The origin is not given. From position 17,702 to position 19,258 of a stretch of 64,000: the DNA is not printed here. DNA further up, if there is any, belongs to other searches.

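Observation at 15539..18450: Long A/T homopolymer runs inside neuE and neuA coding sequence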

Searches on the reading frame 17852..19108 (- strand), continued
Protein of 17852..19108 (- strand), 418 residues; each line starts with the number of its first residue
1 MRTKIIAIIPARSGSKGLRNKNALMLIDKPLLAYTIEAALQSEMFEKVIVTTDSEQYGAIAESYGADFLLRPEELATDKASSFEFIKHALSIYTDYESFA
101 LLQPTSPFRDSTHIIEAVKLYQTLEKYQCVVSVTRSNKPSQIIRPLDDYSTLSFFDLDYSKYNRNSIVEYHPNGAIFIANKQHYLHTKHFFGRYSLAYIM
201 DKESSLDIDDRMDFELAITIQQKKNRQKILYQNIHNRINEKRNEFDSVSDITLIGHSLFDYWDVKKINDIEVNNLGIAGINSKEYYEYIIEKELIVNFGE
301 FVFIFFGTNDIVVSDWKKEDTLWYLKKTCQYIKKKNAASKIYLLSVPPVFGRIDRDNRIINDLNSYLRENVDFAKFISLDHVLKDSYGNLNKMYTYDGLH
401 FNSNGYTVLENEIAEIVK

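Call 74: search_solved_structures(query=window:17852-19108:-, max_evalue=0.00001, show_alignments=2)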
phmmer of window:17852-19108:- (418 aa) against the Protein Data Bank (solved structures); distinct sequences matched with E-value up to 0.00001: 7.
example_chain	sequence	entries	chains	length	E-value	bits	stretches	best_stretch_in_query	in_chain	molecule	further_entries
6ifd_A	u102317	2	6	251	8.4e-33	117.4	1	3-214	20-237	CMP-N-acetylneuraminate Synthetase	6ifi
1eyr_A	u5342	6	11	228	8.6e-30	107.5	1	4-222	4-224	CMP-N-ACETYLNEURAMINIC ACID SYNTHETASE | N-acylneuraminate cytidylyltransferase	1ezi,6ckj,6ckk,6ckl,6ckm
9ftb_A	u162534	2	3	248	1.5e-22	83.7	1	6-214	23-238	NeuA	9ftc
1qwj_A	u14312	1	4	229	8.1e-17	64.8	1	5-217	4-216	cytidine monophospho-N-acetylneuraminic acid synthetase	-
9t4z_A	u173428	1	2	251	1.8e-14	57.1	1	3-219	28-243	PpNeuA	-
2hsj_A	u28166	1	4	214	2.4e-07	33.6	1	249-413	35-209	Putative platelet activating factor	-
2y6p_A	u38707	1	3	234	6.1e-06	28.9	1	7-152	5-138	3-DEOXY-MANNO-OCTULOSONATE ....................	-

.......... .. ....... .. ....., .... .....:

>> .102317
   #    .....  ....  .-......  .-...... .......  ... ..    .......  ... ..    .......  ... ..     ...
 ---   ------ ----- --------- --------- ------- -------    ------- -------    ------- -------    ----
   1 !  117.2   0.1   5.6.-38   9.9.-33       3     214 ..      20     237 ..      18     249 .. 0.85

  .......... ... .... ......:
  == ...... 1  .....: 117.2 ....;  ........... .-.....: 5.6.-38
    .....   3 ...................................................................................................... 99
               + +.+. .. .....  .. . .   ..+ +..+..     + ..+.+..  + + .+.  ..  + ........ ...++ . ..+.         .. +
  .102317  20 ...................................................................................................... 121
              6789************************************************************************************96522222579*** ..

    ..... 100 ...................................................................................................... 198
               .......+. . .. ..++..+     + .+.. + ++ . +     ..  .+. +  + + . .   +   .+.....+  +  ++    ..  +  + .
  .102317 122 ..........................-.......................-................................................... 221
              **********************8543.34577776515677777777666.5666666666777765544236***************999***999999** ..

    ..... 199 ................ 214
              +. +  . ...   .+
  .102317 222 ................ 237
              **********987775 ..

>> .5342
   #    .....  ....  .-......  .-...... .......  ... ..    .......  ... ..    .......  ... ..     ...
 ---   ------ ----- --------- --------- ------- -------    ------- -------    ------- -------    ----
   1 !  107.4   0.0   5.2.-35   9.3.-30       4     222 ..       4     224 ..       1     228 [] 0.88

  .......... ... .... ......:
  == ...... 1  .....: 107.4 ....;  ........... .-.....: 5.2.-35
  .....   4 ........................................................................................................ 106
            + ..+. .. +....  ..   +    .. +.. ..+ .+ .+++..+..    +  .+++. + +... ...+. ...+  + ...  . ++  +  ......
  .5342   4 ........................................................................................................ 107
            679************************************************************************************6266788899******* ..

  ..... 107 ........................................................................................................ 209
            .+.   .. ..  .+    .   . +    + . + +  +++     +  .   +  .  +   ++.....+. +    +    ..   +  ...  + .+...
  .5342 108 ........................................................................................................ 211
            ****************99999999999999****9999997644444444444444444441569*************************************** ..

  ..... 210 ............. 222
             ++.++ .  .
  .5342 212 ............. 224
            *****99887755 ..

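Call 75: find_homologous_proteins(query=window:17852-19108:-, max_evalue=1e-20)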
Query window:17852-19108:- (418 aa): 4618 proteins with E <= 1e-20 among 8000 candidates; the best 120 are listed.
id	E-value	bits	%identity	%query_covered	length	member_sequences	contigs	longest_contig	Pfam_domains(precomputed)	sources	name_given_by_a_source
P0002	3.9e-267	904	99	98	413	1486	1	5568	PF13472.13,PF02348.26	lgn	-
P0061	1.5e-246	836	93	100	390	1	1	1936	PF13472.13,PF02348.26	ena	-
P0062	1.6e-228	777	82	100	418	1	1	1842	PF13472.13,PF02348.26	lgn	-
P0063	4.4e-175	601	65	100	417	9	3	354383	PF13472.13,PF02348.26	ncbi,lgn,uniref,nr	ncbi:cytidylyltransferase domain-containing protein [Atlantibacter hermannii]|uniref:cytidylyltransf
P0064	5.6e-174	597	65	100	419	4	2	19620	PF13472.13,PF02348.26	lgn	-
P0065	4.3e-172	591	64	100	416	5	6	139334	PF13472.13,PF02348.26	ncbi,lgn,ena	ncbi:acylneuraminate cytidylyltransferase [Salmonella enterica]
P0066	5.0e-170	584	64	97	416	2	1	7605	PF13472.13,PF02348.26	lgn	-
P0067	1.5e-168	579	62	100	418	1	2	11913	PF13472.13,PF00657.29,PF02348.26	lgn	-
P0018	5.2e-140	485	98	55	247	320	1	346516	PF02348.26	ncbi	-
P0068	1.6e-137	477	55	98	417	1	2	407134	PF13472.13,PF00657.29,PF02348.26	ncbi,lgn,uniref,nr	ncbi:cytidylyltransferase domain-containing protein [Photobacterium lutimaris]|uniref:Acylneuraminat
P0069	2.3e-137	477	54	99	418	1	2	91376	PF13472.13,PF00657.29,PF02348.26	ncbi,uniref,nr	ncbi:acylneuraminate cytidylyltransferase [Xenorhabdus sp. DI]|uniref:cytidylyltransferase domain-co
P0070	4.9e-135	469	52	99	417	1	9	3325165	PF13472.13,PF02348.26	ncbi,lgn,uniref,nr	ncbi:acylneuraminate cytidylyltransferase [Aliivibrio salmonicida]|uniref:N-acylneuraminate cytidyly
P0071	7.1e-135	468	54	99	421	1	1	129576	PF13472.13,PF00657.29,PF02348.26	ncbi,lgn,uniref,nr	ncbi:acylneuraminate cytidylyltransferase [Photobacterium leiognathi subsp. mandapamensis]|uniref:Ac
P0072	1.8e-134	467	54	99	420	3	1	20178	PF13472.13,PF00657.29,PF02348.26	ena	-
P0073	4.0e-134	466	53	100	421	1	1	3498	PF13472.13,PF02348.26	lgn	-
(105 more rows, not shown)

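Call 78: find_encoding_contigs(protein=P0046, flank=3500, max_places=10)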
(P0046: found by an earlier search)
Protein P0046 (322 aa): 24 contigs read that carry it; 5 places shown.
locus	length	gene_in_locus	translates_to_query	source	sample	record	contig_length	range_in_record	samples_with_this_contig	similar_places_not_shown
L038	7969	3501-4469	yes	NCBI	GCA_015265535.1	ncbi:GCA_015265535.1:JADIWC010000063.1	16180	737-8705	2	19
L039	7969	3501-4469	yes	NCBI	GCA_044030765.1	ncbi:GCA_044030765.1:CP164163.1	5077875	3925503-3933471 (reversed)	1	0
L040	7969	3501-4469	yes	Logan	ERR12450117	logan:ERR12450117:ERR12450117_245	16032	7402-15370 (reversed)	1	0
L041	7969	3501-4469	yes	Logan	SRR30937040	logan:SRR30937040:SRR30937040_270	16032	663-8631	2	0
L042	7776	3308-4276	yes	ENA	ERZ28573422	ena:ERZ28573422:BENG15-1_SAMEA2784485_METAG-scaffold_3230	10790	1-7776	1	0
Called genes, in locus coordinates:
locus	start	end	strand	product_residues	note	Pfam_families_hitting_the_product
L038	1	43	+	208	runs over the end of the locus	PF17836:PglD_N, PF22674:C2185-like_N (weak), PF25087:GMPPB_C (weak), PF00132:Hexapep (faint)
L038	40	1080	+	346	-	PF03102:NeuB, PF08666:SAF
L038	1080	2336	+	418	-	PF02348:CTP_transf_3, PF13472:Lipase_GDSL_2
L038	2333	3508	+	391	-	PF02350:Epimerase_2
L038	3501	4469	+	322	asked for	PF20471:DUF6716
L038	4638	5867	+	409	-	PF07388:A-2_8-polyST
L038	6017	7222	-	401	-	PF05159:Capsule_synth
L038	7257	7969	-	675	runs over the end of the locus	PF05159:Capsule_synth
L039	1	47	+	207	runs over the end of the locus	PF17836:PglD_N, PF22674:C2185-like_N (faint), PF25087:GMPPB_C (weak), PF00132:Hexapep (faint)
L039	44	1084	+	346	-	PF03102:NeuB, PF08666:SAF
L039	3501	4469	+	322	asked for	PF20471:DUF6716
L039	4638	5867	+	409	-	PF07388:A-2_8-polyST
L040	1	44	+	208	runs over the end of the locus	PF17836:PglD_N, PF22674:C2185-like_N (weak), PF25087:GMPPB_C (weak), PF00132:Hexapep (faint)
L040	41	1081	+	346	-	PF03102:NeuB, PF08666:SAF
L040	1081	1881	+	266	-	PF02348:CTP_transf_3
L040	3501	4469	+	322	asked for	PF20471:DUF6716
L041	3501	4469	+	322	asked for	PF20471:DUF6716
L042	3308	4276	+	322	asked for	PF20471:DUF6716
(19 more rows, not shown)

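Call 80: find_encoding_contigs(protein=P0046, flank=10000, max_places=2)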
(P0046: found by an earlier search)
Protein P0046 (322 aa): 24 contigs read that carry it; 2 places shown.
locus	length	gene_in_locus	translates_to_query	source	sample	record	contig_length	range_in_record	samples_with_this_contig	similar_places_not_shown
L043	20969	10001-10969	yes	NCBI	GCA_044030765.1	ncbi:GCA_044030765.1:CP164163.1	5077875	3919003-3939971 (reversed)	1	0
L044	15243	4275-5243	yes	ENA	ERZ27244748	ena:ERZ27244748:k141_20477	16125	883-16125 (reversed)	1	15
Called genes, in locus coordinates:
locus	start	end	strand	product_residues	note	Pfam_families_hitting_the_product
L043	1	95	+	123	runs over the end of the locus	PF07963:N_methyl, PF02501:T2SSI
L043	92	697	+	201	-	PF07963:N_methyl, PF11612:T2SSJ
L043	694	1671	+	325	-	PF21687:T2SSK_1st, PF03934:T2SSK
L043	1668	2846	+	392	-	PF05134:T2SSL, PF12693:GspL_C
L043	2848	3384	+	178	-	PF04612:T2SSM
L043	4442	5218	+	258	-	PF01061:ABC2_membrane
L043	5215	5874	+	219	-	PF00005:ABC_tran, PF02463:SMC_N (faint), PF13304:AAA_21 (faint)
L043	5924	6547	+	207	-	PF17836:PglD_N, PF22674:C2185-like_N (faint), PF25087:GMPPB_C (weak), PF00132:Hexapep (faint)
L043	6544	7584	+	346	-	PF03102:NeuB, PF08666:SAF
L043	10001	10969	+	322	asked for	PF20471:DUF6716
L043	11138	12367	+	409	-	PF07388:A-2_8-polyST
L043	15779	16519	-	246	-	PF02348:CTP_transf_3, PF12804:NTP_transf_3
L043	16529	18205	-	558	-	PF02563:Poly_export, PF22461:SLBB_2 (faint), PF10531:SLBB (weak)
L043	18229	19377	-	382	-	-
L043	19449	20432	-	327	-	PF01380:SIS, PF00571:CBS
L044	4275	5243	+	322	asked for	PF20471:DUF6716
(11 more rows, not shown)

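Call 90: find_encoding_contigs(protein=P0019, flank=1500, max_places=8)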
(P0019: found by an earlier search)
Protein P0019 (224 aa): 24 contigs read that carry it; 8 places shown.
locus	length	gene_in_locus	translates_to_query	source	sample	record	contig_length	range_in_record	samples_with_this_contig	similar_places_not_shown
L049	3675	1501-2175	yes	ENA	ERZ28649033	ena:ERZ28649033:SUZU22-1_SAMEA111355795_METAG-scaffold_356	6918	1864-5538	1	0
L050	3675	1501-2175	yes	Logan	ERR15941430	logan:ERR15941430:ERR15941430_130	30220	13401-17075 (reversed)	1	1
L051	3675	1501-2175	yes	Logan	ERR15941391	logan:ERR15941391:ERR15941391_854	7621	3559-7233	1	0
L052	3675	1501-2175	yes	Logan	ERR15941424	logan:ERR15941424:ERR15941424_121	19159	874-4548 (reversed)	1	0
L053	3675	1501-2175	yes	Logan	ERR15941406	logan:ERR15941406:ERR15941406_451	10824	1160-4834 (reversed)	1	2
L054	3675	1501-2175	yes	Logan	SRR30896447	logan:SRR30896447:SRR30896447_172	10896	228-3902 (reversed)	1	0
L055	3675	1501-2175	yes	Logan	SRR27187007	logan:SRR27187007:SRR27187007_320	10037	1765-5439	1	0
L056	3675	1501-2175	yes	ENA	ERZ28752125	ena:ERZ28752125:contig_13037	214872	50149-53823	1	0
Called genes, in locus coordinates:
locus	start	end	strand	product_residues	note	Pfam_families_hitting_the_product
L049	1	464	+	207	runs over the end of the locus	PF17836:PglD_N, PF22674:C2185-like_N (faint), PF25087:GMPPB_C (weak), PF00132:Hexapep (faint)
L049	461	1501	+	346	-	PF03102:NeuB, PF08666:SAF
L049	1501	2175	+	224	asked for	PF02348:CTP_transf_3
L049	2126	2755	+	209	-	PF13472:Lipase_GDSL_2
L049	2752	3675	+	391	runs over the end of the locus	PF02350:Epimerase_2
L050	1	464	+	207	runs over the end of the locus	PF17836:PglD_N, PF22674:C2185-like_N (faint), PF25087:GMPPB_C (weak), PF00132:Hexapep (faint)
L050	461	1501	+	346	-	PF03102:NeuB, PF08666:SAF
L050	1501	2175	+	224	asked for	PF02348:CTP_transf_3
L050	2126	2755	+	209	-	PF13472:Lipase_GDSL_2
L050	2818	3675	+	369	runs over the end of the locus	PF02350:Epimerase_2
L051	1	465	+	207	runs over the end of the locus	PF17836:PglD_N, PF22674:C2185-like_N (faint), PF25087:GMPPB_C (weak), PF00132:Hexapep (faint)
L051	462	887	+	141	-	PF03102:NeuB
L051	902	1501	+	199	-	PF03102:NeuB, PF08666:SAF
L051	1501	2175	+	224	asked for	PF02348:CTP_transf_3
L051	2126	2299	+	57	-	-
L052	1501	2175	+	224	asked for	PF02348:CTP_transf_3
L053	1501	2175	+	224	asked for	PF02348:CTP_transf_3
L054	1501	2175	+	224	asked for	PF02348:CTP_transf_3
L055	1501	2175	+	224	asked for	PF02348:CTP_transf_3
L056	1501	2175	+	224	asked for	PF02348:CTP_transf_3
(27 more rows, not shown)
